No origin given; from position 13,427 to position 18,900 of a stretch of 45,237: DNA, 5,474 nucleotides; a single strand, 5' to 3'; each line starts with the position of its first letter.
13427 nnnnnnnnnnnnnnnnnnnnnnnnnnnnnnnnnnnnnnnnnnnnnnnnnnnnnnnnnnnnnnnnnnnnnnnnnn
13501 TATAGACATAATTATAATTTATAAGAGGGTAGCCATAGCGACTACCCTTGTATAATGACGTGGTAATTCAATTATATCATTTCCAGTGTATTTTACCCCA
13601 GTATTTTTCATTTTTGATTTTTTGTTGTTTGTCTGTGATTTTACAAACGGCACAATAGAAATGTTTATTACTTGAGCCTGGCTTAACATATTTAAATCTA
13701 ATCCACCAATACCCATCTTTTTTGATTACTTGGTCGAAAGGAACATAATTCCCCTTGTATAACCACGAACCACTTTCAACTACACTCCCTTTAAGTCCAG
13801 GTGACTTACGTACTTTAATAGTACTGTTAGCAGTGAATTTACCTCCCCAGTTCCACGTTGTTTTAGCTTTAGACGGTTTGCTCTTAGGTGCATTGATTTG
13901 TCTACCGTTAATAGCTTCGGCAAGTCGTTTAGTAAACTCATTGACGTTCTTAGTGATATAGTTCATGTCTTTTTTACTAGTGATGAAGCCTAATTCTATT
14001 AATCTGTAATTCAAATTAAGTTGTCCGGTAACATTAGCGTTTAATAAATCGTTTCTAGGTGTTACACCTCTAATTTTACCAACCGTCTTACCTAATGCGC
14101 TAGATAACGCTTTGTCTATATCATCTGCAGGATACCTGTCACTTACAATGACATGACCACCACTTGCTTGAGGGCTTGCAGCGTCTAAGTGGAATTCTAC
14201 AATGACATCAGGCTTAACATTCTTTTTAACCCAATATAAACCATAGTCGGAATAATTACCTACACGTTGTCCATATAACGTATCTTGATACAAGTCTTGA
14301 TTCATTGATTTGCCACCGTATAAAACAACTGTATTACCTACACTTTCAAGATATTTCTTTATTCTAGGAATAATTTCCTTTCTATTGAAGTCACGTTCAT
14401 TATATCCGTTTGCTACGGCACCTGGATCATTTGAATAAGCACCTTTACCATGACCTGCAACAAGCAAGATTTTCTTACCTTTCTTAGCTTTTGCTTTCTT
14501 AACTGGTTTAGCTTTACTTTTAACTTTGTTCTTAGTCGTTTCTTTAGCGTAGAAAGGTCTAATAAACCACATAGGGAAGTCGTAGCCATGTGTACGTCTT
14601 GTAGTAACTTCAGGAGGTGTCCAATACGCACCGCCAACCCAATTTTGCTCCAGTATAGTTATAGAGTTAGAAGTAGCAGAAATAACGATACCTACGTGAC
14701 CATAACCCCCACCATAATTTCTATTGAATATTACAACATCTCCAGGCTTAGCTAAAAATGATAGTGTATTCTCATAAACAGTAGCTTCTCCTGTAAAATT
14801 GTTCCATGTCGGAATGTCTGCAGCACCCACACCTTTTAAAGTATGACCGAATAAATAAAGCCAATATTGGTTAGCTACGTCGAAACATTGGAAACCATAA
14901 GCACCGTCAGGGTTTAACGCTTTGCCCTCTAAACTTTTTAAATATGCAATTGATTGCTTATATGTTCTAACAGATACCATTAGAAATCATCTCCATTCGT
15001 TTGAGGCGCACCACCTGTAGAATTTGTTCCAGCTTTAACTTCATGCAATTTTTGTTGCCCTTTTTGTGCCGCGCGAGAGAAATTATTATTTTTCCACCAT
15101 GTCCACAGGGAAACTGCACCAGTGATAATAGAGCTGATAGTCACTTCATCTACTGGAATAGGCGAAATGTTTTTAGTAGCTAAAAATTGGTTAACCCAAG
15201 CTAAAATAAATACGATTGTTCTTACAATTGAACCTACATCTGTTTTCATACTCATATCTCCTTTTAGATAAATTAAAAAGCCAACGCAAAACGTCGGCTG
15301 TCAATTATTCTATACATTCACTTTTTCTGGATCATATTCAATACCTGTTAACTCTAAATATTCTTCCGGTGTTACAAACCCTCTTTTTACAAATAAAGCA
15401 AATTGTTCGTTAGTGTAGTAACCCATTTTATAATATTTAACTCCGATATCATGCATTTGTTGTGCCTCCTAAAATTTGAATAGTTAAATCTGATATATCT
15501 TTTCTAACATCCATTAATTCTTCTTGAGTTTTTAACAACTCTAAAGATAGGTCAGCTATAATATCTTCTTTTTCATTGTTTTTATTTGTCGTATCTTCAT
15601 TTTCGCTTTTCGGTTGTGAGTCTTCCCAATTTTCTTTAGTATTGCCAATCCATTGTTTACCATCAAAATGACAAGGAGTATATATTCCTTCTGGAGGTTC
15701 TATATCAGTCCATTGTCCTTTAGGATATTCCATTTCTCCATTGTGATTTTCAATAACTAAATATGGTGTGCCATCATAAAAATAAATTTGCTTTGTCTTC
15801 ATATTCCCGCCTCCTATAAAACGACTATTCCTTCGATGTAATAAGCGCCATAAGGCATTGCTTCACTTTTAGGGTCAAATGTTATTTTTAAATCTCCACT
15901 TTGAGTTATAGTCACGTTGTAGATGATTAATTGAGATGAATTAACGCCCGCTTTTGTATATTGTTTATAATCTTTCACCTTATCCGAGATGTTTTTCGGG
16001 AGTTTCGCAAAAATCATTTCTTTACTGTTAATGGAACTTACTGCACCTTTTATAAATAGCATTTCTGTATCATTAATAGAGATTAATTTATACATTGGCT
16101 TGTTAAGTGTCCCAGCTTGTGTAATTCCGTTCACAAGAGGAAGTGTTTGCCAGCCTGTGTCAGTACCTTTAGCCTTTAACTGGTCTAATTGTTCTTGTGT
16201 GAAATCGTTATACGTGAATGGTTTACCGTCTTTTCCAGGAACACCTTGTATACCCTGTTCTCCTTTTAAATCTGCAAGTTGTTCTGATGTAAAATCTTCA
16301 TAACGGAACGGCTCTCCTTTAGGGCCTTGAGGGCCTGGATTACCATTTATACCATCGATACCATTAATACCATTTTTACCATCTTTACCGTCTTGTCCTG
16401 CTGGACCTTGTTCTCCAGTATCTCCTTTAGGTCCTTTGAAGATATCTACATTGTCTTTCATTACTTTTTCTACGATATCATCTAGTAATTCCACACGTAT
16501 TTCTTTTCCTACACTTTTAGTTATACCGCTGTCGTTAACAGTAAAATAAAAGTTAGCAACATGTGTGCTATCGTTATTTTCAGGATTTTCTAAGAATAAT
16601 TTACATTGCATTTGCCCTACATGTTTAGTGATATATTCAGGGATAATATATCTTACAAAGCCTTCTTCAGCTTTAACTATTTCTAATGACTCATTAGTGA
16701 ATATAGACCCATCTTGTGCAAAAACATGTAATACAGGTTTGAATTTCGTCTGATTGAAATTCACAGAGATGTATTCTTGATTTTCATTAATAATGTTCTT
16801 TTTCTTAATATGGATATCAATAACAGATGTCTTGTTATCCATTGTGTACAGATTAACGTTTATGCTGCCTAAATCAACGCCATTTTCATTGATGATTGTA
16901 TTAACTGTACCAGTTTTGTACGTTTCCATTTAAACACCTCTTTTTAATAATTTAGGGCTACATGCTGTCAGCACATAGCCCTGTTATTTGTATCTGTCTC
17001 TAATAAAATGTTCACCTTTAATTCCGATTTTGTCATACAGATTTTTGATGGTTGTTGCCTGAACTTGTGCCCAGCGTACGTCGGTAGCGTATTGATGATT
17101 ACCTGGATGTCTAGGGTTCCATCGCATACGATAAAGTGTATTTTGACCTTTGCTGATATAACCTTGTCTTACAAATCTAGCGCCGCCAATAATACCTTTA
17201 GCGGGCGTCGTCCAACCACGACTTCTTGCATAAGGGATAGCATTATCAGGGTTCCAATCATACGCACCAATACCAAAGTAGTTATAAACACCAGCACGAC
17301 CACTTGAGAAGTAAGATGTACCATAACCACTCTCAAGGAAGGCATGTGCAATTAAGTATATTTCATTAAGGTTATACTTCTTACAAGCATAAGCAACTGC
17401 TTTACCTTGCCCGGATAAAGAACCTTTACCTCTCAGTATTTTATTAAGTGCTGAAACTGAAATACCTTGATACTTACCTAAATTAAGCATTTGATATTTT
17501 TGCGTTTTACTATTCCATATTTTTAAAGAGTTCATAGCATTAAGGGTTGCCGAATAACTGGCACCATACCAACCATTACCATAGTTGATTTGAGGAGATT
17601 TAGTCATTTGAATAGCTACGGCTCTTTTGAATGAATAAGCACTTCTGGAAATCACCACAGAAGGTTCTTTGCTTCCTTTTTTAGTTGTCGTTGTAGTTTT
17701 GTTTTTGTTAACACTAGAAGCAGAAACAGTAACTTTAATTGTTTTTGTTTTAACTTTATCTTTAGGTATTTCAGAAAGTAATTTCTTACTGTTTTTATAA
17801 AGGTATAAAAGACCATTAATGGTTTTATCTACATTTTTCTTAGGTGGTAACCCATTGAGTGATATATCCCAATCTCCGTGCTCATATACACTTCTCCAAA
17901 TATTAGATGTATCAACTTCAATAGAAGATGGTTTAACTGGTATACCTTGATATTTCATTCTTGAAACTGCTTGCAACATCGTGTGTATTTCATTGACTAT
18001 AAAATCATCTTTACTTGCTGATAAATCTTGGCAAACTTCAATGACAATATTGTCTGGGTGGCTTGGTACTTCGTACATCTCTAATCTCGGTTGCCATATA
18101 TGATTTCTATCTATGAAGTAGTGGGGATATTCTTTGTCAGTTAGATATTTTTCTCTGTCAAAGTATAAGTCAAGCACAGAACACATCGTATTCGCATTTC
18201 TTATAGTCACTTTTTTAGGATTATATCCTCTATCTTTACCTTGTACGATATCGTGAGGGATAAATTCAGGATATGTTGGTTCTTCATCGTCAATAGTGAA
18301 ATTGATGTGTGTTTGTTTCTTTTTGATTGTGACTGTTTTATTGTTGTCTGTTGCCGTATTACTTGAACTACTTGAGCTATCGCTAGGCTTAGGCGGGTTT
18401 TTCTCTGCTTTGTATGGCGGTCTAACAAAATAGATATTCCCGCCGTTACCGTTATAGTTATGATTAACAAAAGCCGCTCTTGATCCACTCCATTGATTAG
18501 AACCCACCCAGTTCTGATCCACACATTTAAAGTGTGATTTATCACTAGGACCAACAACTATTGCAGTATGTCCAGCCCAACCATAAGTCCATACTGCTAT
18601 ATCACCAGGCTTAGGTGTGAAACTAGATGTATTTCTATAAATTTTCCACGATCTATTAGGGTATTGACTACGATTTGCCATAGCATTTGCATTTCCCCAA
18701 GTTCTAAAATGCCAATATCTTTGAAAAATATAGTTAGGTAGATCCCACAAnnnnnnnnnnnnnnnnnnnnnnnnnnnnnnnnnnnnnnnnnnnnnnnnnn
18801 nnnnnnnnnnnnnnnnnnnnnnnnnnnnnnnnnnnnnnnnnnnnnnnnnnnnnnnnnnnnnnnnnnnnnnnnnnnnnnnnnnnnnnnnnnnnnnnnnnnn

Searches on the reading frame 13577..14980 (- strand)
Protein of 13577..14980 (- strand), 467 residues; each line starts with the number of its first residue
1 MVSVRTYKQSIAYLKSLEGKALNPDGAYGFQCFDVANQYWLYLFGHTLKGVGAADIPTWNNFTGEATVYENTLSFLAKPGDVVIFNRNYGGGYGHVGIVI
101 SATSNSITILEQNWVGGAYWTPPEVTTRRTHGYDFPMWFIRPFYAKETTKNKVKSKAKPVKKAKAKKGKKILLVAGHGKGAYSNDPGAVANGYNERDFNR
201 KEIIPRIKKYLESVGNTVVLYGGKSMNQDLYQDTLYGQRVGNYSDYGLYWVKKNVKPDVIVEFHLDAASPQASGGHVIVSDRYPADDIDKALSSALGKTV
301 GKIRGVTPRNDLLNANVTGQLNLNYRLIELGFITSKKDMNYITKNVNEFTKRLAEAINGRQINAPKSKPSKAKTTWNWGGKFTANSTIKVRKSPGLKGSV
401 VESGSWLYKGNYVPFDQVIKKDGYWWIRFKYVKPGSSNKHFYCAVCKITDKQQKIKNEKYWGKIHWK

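Call 35: search_protein_families(library=phrogs, proteins=[window:13577-14980:-], max_evalue=0.00001)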
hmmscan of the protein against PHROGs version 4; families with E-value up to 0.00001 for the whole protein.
window:13577-14980:- (467 aa): 13 families
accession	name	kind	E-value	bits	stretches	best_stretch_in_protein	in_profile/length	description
phrog_489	-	lysis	2.7e-214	713.2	1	4-467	2-459/459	endolysin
phrog_12367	-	lysis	2.6e-84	283.8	2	371-467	157-252/252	endolysin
phrog_7887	-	lysis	1.3e-63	215.9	1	6-235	3-224/238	endolysin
phrog_635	-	lysis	8.6e-62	210.6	1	2-170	2-172/463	endolysin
phrog_435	-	lysis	2e-54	186.5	1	136-466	79-391/556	endolysin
phrog_8781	-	lysis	2.1e-49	168.9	1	6-163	5-171/178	endolysin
phrog_1309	-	lysis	1.5e-21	78.3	2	18-162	182-326/410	endolysin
phrog_759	-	other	2.2e-19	70.6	1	6-167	12-168/625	tail associated cell-wall hydrolase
phrog_2742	-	lysis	6.1e-18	66.3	1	169-374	2-197/318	endolysin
phrog_833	-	lysis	2.5e-16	61.2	1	344-464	164-293/294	endolysin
phrog_7470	-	lysis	4.7e-10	39.8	1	12-113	9-117/532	amidase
phrog_36944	-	unknown function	1.3e-08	36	1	13-60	11-58/67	-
phrog_8577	-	lysis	4.9e-06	26.9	1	6-116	3-115/453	endolysin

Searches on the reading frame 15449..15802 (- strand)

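Call 35: search_protein_families(library=phrogs, proteins=[window:15449-15802:-], max_evalue=0.00001)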
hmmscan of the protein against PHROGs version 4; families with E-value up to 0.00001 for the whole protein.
window:15449-15802:- (117 aa): 1 family
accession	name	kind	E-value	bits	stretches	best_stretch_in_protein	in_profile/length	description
phrog_1766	-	tail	4.6e-37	128.1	1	1-116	1-118/127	tail fiber protein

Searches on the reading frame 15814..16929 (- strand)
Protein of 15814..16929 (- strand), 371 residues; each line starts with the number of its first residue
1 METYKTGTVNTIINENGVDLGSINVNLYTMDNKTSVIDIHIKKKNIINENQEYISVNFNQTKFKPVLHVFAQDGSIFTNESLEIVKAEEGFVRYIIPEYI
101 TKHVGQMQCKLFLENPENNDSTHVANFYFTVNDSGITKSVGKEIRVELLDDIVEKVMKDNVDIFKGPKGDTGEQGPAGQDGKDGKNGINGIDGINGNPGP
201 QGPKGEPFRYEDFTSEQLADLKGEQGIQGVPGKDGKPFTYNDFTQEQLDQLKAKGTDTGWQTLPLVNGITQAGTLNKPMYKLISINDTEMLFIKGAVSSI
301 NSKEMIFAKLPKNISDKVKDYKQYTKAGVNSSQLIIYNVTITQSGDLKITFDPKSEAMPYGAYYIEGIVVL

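Call 35: search_protein_families(library=phrogs, proteins=[window:15814-16929:-], max_evalue=0.00001)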
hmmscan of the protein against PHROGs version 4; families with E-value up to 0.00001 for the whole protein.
window:15814-16929:- (371 aa): 22 families
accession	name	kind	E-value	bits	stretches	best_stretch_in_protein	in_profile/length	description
phrog_32409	-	tail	1.5e-90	305.8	2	1-226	1-260/884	tail fiber protein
phrog_257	-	tail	8.8e-58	197.6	2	1-163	1-157/508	minor tail protein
phrog_19519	-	connector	4.7e-49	168.5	1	1-237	1-222/714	neck protein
phrog_1125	-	tail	2.7e-45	156.4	1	4-160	2-148/412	tail fiber protein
phrog_18372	-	tail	1.2e-37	130.8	1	4-160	2-148/670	tail fiber protein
phrog_21853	-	unknown function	9e-32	111.8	1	4-161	2-149/409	-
phrog_5073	-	tail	6e-14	53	1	166-349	306-459/519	tail fiber protein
phrog_26246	-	tail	4.2e-13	50.2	1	158-316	99-251/329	tail protein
phrog_8745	-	tail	8.3e-13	47.6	1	44-236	1335-1450/1803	tail fiber protein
phrog_32779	-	unknown function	1.2e-10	41.7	1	199-235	339-375/555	-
phrog_819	-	tail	2.7e-10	40.1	1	161-236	628-705/1024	tail protein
phrog_24886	-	unknown function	5.8e-10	40.6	1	4-84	2-74/137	-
phrog_1806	-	tail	1.4e-09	38.7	1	158-236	101-176/276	collagen like minor tail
phrog_28074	-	unknown function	2.1e-09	37.7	1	222-265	351-394/553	-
phrog_5132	-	unknown function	9.3e-09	35.6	1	198-235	76-113/411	-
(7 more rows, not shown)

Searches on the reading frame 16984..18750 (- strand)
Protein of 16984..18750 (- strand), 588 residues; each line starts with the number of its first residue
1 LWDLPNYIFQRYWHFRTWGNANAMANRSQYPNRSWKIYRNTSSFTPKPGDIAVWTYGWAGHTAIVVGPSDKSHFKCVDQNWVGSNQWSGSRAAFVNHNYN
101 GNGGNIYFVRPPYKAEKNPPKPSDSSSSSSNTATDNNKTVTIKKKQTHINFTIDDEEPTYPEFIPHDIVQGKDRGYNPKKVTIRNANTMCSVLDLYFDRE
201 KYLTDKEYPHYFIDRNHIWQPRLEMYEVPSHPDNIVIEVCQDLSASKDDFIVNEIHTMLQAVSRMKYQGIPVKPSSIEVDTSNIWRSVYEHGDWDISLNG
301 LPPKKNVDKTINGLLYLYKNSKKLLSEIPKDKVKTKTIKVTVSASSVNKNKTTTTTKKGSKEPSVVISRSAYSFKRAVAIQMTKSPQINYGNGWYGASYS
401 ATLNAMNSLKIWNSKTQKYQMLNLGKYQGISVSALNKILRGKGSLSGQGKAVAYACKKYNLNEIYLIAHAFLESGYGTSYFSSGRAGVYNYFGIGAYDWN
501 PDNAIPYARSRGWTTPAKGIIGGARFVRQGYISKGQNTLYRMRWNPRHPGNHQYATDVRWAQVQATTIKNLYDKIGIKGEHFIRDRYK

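Call 12: search_protein_families(library=pfam, proteins=[window:16984-18750:-], max_evalue=0.01)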
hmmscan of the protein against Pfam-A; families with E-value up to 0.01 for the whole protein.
window:16984-18750:- (588 aa): 2 families
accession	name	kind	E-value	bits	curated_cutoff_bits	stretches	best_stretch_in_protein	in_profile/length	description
PF01832.25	Glucosaminidase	-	3.5e-12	47.5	30.2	1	451-571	3-121/123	Mannosyl-glycoprotein endo-beta-N-acetylglucosaminidase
PF05257.22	CHAP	-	1.1e-08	35.9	26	1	7-80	14-81/81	CHAP domain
